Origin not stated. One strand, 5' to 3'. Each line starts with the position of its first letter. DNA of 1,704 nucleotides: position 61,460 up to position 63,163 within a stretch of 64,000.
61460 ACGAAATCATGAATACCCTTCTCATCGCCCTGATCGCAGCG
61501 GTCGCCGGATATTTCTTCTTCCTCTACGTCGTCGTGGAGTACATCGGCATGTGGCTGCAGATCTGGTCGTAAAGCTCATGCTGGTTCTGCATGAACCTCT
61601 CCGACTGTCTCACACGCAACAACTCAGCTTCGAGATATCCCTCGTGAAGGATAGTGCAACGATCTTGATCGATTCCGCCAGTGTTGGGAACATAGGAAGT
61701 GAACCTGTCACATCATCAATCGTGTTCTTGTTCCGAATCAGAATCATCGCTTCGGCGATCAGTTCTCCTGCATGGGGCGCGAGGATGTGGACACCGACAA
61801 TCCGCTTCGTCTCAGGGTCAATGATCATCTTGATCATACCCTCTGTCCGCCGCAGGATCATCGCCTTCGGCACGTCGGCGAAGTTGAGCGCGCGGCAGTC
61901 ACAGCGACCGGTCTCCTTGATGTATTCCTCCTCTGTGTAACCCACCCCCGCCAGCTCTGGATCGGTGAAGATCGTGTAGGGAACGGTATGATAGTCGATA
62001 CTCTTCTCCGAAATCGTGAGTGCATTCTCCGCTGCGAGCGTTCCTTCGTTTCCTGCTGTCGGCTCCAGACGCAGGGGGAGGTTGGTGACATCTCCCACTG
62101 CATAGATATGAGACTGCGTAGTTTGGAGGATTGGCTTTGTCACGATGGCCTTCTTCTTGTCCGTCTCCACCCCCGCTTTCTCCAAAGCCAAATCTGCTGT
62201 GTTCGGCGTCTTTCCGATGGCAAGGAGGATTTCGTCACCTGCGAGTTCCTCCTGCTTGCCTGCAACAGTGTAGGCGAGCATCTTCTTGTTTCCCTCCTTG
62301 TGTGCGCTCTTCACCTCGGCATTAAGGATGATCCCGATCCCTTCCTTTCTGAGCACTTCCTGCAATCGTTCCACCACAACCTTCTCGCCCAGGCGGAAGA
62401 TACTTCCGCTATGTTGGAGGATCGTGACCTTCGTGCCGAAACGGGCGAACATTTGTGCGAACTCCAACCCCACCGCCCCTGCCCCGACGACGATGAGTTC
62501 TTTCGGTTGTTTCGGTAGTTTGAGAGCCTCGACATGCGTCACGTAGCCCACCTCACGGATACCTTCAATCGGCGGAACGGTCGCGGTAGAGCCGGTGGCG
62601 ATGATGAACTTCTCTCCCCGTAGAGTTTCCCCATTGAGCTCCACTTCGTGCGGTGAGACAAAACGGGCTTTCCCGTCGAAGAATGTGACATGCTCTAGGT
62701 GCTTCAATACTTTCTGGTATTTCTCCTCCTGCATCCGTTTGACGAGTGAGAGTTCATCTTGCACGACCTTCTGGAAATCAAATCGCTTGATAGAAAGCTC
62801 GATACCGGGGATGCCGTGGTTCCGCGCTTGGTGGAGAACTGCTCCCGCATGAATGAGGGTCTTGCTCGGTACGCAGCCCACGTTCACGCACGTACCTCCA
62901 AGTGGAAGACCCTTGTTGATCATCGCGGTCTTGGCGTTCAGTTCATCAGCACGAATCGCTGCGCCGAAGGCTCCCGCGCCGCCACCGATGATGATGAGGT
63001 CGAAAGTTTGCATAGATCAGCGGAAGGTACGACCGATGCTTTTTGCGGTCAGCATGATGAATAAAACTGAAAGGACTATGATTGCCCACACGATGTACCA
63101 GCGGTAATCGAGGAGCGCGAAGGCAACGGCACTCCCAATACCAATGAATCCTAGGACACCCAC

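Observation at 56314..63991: Composite thiophilic-metal / thiol-redox island with no classical metalloregulator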

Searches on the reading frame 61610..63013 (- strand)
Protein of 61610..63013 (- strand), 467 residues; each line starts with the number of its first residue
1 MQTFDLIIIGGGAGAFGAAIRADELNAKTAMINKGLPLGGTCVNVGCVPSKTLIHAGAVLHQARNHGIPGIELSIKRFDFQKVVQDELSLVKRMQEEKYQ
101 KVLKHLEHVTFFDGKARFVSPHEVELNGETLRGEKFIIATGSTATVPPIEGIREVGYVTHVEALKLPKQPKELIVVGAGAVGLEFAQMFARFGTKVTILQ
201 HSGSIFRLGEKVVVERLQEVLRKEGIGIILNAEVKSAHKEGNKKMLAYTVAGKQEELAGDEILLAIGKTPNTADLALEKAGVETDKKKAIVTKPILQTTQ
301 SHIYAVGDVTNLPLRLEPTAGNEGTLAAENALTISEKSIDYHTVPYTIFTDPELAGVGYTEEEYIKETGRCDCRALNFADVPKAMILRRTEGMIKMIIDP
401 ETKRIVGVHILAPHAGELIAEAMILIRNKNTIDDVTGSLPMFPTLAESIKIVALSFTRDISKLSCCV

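Call 3: search_protein_families(library=pfam, proteins=[window:61610-63013:-], max_evalue=0.01)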
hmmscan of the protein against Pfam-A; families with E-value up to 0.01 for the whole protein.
window:61610-63013:- (467 aa): 14 families
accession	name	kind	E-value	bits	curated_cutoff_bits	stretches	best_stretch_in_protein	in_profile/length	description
PF07992.20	Pyr_redox_2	-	1.4e-62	212.2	26.1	1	4-322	1-289/291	Pyridine nucleotide-disulphide oxidoreductase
PF02852.28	Pyr_redox_dim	-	2e-29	102.4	25.3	1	344-450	1-107/110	Pyridine nucleotide-disulphide oxidoreductase, dimerisation domain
PF00070.33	Pyr_redox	-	1.3e-15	58.1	22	1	173-245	2-74/82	Pyridine nucleotide-disulphide oxidoreductase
PF01134.28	GIDA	-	7.4e-12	45.5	22.1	1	5-142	1-150/391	Glucose inhibited division protein A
PF13738.12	Pyr_redox_3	-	1.1e-11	45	30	1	7-307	1-305/305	Pyridine nucleotide-disulphide oxidoreductase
PF12831.13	FAD_oxidored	-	9.3e-10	38.8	27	1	5-56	1-52/416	FAD dependent oxidoreductase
PF03486.20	HI0933_like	-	5.1e-07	29.8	50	0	172-205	2-35/244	HI0933-like protein Rossmann domain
PF00890.30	FAD_binding_2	-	0.00011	22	20.4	1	5-42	1-38/414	FAD binding domain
PF01262.27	AlaDh_PNT_C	-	0.00057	19.8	23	1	169-306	27-159/214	Alanine dehydrogenase/PNT, C-terminal domain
PF01946.23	Thi4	-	0.00064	19.5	26.2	0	172-204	19-52/235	Thi4 family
PF02737.24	3HCDH_N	-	0.00065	20.1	22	1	174-225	3-54/180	3-hydroxyacyl-CoA dehydrogenase, NAD binding domain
PF13434.12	Lys_Orn_oxgnase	-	0.0019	17.8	21.3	0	99-192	114-210/339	L-lysine 6-monooxygenase/L-ornithine 5-monooxygenase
PF02826.25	2-Hacid_dh_C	-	0.0023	17.8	25.1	1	170-223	36-91/178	D-isomer specific 2-hydroxyacid dehydrogenase, NAD binding domain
PF13450.12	NAD_binding_8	-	0.0046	17.6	21.9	0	175-201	1-27/68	NAD(P)-binding Rossmann-like domain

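Call 4: search_protein_families(library=ncbifam, proteins=[window:61610-63013:-], max_evalue=0.01)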
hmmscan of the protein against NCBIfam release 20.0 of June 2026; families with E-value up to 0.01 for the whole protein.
window:61610-63013:- (467 aa): 77 families (the best 25 are shown)
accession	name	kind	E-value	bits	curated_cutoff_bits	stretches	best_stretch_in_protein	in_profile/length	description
TIGR02053.1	MerA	equivalog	1.4e-152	509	454.45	1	4-467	1-464/465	mercury(II) reductase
TIGR01350.1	lipoamide_DH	equivalog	6.1e-111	371.4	408.8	1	4-457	2-455/461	dihydrolipoyl dehydrogenase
NF010311.1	PRK13748.1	subfamily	7.4e-109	365.1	600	1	4-466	98-558/560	mercury(II) reductase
NF004991.0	PRK06370.1-3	subfamily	1.8e-99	333.6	620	1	2-460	34-491/509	FAD-containing oxidoreductase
NF004947.0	PRK06292.2-5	equivalog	5.9e-96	322.2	592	1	1-451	1-453/474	dihydrolipoyl dehydrogenase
NF004992.0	PRK06370.1-4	equivalog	8.1e-90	301.4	629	1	2-452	3-451/459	FAD-containing oxidoreductase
NF004776.0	PRK06116.1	equivalog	1e-88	298.3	480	1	2-448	3-445/450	glutathione-disulfide reductase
NF004946.0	PRK06292.2-4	subfamily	3.2e-88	296.6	634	1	1-451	1-465/487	dihydrolipoyl dehydrogenase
NF003585.0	PRK05249.1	equivalog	7.9e-83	278.6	465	1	2-455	5-456/464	Si-specific NAD(P)(+) transhydrogenase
NF005884.0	PRK07846.1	equivalog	5.8e-80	269.1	501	1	1-435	1-429/454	mycothione reductase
NF004943.0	PRK06292.2-1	equivalog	2.6e-78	263.8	432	1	1-456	1-455/456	dihydrolipoyl dehydrogenase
TIGR01424.1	gluta_reduc_2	equivalog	7.6e-78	262.1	606.05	1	4-449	3-442/446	glutathione-disulfide reductase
NF004945.0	PRK06292.2-3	equivalog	8.6e-77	259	494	1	1-452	1-448/457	dihydrolipoyl dehydrogenase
NF041853.1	hythiocyan_redase_MerA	equivalog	3.3e-76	256.9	650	1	1-449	1-434/440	hypothiocyanous acid reductase MerA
NF040477.1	chlor_oxi_RclA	equivalog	1.9e-75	254.2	740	1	1-421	1-405/441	reactive chlorine resistance oxidoreductase RclA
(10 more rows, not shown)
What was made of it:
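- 61610..63013 (-): MerA, core-only mercuric reductase (467 aa, no NmerA domain). TIGR02053 509 bits against a cutoff of 454 (call 4).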

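Call 7: find_encoding_contigs(protein=window:61610-63013:-, flank=10000, max_places=6)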
Protein window:61610-63013:- (467 aa): 20 contigs read that carry it; 6 places shown.
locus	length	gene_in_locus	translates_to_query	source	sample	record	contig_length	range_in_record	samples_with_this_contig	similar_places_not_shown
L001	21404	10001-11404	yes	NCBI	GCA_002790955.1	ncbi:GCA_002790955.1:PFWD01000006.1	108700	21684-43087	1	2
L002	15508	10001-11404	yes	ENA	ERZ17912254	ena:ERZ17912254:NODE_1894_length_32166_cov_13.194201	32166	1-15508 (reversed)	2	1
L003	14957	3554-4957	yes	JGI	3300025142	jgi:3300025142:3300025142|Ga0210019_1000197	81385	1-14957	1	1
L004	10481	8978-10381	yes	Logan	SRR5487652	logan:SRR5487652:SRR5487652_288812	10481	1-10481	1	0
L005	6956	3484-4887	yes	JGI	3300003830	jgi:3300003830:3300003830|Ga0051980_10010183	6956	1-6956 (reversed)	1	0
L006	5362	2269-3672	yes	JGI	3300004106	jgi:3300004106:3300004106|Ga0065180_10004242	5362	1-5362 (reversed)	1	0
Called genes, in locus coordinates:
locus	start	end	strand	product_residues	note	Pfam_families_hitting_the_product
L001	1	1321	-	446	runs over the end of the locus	PF08323:Glyco_transf_5, PF13439:Glyco_transf_4, PF13579:Glyco_trans_4_4, PF20706:GT4-conflict, PF00534:Glycos_transf_1, PF13692:Glyco_trans_1_4, PF00982:Glyco_transf_20 (weak)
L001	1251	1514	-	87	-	PF02922:CBM_48, PF16561:AMPK1_CBM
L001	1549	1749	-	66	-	-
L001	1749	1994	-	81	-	PF00462:Glutaredoxin, PF13417:GST_N_3 (weak)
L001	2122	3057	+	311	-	PF07992:Pyr_redox_2, PF13738:Pyr_redox_3, PF00070:Pyr_redox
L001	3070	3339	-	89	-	PF00462:Glutaredoxin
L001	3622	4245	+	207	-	PF00702:Hydrolase (weak)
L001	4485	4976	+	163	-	-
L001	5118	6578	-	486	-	PF00890:FAD_binding_2 (faint), PF01134:GIDA (weak), PF01262:AlaDh_PNT_C (faint), PF01266:DAO (faint), PF07992:Pyr_redox_2, PF13738:Pyr_redox_3, PF00070:Pyr_redox, PF02852:Pyr_redox_dim, +7 more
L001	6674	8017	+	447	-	PF02812:ELFV_dehydrog_N, PF00208:ELFV_dehydrog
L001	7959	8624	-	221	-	PF09335:VTT_dom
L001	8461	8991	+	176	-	PF01022:HTH_5, PF12840:HTH_20 (weak), PF01978:TrmB (faint)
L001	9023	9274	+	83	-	PF13192:Thioredoxin_3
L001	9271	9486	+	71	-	PF11431:Transport_MerF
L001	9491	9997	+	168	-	-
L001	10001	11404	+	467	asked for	PF01134:GIDA, PF03486:HI0933_like (faint), PF07992:Pyr_redox_2, PF12831:FAD_oxidored (weak), PF13738:Pyr_redox_3, PF00070:Pyr_redox, PF02852:Pyr_redox_dim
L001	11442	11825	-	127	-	PF02411:MerT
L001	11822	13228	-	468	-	PF00085:Thioredoxin, PF00578:AhpC-TSA, PF08534:Redoxin, PF13098:Thioredoxin_2, PF13905:Thioredoxin_8 (weak), PF11376:DUF3179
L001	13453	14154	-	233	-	PF02683:DsbD_TM, PF13386:DsbD_2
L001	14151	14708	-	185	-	PF00085:Thioredoxin, PF13899:Thioredoxin_7 (weak)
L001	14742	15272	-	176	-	-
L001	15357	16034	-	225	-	PF00027:cNMP_binding, PF13545:HTH_Crp_2 (weak)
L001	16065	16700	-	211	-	PF01209:Ubie_methyltran, PF13489:Methyltransf_23, PF08241:Methyltransf_11, PF08242:Methyltransf_12, PF13649:Methyltransf_25, PF13847:Methyltransf_31, PF20922:Anamorsin_N (weak)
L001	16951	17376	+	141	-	-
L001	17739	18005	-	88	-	-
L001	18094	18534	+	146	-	-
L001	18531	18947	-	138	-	-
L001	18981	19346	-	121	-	-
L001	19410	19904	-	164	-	PF02590:SPOUT_MTase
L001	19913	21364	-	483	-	PF01938:TRAM, PF05958:tRNA_U5-meth_tr, PF13847:Methyltransf_31, PF13649:Methyltransf_25 (faint)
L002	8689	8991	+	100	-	PF12840:HTH_20 (weak), PF01022:HTH_5, PF01978:TrmB (weak)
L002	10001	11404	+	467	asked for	PF01134:GIDA, PF03486:HI0933_like (faint), PF07992:Pyr_redox_2, PF12831:FAD_oxidored (weak), PF13738:Pyr_redox_3, PF00070:Pyr_redox, PF02852:Pyr_redox_dim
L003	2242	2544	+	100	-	PF12840:HTH_20 (weak), PF01022:HTH_5, PF01978:TrmB (weak)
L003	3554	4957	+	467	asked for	PF01134:GIDA, PF03486:HI0933_like (faint), PF07992:Pyr_redox_2, PF12831:FAD_oxidored (weak), PF13738:Pyr_redox_3, PF00070:Pyr_redox, PF02852:Pyr_redox_dim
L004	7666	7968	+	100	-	PF12840:HTH_20 (weak), PF01022:HTH_5, PF01978:TrmB (weak)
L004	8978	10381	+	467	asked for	PF01134:GIDA, PF03486:HI0933_like (faint), PF07992:Pyr_redox_2, PF12831:FAD_oxidored (weak), PF13738:Pyr_redox_3, PF00070:Pyr_redox, PF02852:Pyr_redox_dim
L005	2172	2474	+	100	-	PF12840:HTH_20 (weak), PF01022:HTH_5, PF01978:TrmB (weak)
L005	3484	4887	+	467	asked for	PF01134:GIDA, PF03486:HI0933_like (faint), PF07992:Pyr_redox_2, PF12831:FAD_oxidored (weak), PF13738:Pyr_redox_3, PF00070:Pyr_redox, PF02852:Pyr_redox_dim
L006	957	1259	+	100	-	PF12840:HTH_20 (weak), PF01022:HTH_5, PF01978:TrmB (weak)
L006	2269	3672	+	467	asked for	PF01134:GIDA, PF03486:HI0933_like (faint), PF07992:Pyr_redox_2, PF12831:FAD_oxidored (weak), PF13738:Pyr_redox_3, PF00070:Pyr_redox, PF02852:Pyr_redox_dim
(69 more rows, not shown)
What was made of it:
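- On ArsR/SmtB metalloregulator (NF033788 / PF01022): HTH_5 appears in the precomputed Pfam hits (call 7).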

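Call 10: search_solved_structures(query=window:61610-63013:-, show_alignments=3, max_evalue=1e-40)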
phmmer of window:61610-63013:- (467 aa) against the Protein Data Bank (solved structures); distinct sequences matched with E-value up to 1e-40: 91 (the best 60 are shown).
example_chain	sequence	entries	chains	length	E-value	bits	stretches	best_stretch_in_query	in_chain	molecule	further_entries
5x1y_B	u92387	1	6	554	2.9e-99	336.1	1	3-466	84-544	Mercuric reductase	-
4ywo_A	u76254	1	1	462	6.9e-97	328.2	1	5-467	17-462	Mercuric reductase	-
1zk7_A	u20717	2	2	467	1e-84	288.1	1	6-466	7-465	Mercuric reductase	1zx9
4k8d_A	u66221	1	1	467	2.2e-82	280.5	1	6-465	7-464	Mercuric reductase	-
4k7z_A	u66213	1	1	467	4.3e-82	279.5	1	6-466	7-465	Mercuric reductase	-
1dxl_A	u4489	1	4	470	3e-74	253.6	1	5-455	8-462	DIHYDROLIPOAMIDE DEHYDROGENASE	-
2eq6_A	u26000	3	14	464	6.6e-71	242.6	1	1-458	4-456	Pyruvate dehydrogenase complex, dihydrolipoamide dehydrogenase E3 component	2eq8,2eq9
6uzi_A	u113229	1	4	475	1.6e-67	231.5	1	1-457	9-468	Dihydrolipoyl dehydrogenase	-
3urh_A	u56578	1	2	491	3.3e-67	230.5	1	1-455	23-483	Dihydrolipoyl dehydrogenase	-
2eq7_A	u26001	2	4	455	3.8e-67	230.2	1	4-455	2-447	2-oxoglutarate dehydrogenase E3 component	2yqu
6i4s_A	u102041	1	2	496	3.4e-66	227.1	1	5-454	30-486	Dihydrolipoyl dehydrogenase, mitochondrial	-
1jeh_A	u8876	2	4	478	7.5e-66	226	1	3-452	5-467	DIHYDROLIPOAMIDE DEHYDROGENASE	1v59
1ebd_A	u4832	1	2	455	1e-65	225.5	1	5-448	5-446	DIHYDROLIPOAMIDE DEHYDROGENASE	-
6i4p_A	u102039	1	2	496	2.6e-65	224.2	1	5-454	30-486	Dihydrolipoyl dehydrogenase, mitochondrial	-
1zy8_A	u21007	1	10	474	3.1e-65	223.9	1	5-454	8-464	Dihydrolipoyl dehydrogenase, mitochondrial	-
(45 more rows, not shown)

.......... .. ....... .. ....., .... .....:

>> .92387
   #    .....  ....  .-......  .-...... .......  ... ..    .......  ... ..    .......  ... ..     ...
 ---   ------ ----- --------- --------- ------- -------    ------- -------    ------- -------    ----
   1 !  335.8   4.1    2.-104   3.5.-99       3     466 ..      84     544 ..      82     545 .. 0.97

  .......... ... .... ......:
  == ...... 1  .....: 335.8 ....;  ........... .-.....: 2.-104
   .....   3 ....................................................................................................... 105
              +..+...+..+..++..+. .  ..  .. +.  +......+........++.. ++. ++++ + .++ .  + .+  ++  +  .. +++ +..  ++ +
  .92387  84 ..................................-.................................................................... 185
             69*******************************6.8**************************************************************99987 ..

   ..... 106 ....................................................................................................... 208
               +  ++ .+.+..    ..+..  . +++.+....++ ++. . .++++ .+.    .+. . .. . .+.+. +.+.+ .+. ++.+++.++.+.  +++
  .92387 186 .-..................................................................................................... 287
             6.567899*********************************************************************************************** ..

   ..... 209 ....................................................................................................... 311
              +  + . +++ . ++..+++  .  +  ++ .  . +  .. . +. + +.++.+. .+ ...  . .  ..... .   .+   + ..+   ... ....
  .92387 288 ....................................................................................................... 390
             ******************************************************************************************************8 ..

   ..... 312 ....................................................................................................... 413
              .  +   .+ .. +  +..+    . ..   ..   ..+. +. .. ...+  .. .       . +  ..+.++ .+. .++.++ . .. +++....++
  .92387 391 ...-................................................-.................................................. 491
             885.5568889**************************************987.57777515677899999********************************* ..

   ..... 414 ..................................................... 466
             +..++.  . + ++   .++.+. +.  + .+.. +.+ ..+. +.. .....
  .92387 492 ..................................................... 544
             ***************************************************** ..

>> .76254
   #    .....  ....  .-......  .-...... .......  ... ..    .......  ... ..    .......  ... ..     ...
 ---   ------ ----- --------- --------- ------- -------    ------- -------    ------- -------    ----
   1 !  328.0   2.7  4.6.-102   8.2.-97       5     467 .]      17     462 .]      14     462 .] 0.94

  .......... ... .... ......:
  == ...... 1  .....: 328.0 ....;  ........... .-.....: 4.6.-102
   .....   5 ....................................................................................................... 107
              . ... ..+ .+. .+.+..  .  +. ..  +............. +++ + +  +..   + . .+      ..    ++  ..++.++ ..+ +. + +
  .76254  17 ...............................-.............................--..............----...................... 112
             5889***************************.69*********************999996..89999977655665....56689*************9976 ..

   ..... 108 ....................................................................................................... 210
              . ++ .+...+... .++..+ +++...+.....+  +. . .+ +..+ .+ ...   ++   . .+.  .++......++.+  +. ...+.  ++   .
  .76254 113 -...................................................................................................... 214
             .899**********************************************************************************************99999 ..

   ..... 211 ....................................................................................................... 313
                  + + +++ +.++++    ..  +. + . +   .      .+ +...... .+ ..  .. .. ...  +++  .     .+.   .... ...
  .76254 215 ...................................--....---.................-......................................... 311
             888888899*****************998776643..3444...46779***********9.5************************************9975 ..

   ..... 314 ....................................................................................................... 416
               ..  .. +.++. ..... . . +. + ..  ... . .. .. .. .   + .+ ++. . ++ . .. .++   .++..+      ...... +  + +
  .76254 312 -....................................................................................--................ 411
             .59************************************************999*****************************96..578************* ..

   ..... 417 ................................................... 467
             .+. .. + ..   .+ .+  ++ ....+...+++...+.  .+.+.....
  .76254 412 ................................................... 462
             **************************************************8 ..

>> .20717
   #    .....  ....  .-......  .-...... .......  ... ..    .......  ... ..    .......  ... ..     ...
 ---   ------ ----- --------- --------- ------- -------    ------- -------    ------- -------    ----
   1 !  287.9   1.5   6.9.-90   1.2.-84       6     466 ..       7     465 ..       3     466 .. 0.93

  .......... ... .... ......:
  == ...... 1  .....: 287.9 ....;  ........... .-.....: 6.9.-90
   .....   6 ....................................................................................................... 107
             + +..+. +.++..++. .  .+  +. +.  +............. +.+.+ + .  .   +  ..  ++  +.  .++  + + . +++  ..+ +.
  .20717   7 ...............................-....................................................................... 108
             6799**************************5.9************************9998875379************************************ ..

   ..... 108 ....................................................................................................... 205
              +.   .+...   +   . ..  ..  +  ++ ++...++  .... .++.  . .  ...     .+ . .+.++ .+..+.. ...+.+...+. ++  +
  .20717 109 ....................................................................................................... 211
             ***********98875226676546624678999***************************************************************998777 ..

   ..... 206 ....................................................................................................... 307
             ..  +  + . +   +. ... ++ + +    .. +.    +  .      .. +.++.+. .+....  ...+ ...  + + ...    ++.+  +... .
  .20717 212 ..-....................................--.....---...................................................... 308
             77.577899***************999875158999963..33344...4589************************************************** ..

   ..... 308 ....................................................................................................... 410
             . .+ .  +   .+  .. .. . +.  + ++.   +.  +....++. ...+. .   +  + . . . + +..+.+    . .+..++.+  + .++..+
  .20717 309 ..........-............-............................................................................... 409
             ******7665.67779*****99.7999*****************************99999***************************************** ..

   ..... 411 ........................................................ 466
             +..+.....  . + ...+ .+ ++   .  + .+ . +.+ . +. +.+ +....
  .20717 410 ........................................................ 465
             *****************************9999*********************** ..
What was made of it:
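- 61610..63013 (-): The best PDB hits are solved mercuric reductases 5x1y, 4ywo and 1zk7 (call 10).
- On MerA (mercuric reductase, TIGR02053): The top PDB hits are solved MerA structures (call 10).
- The MerA C-terminal motif SKLSCCV closely matches that of the Metallosphaera MerA in entry 4ywo (SRLSCCV; call 10).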
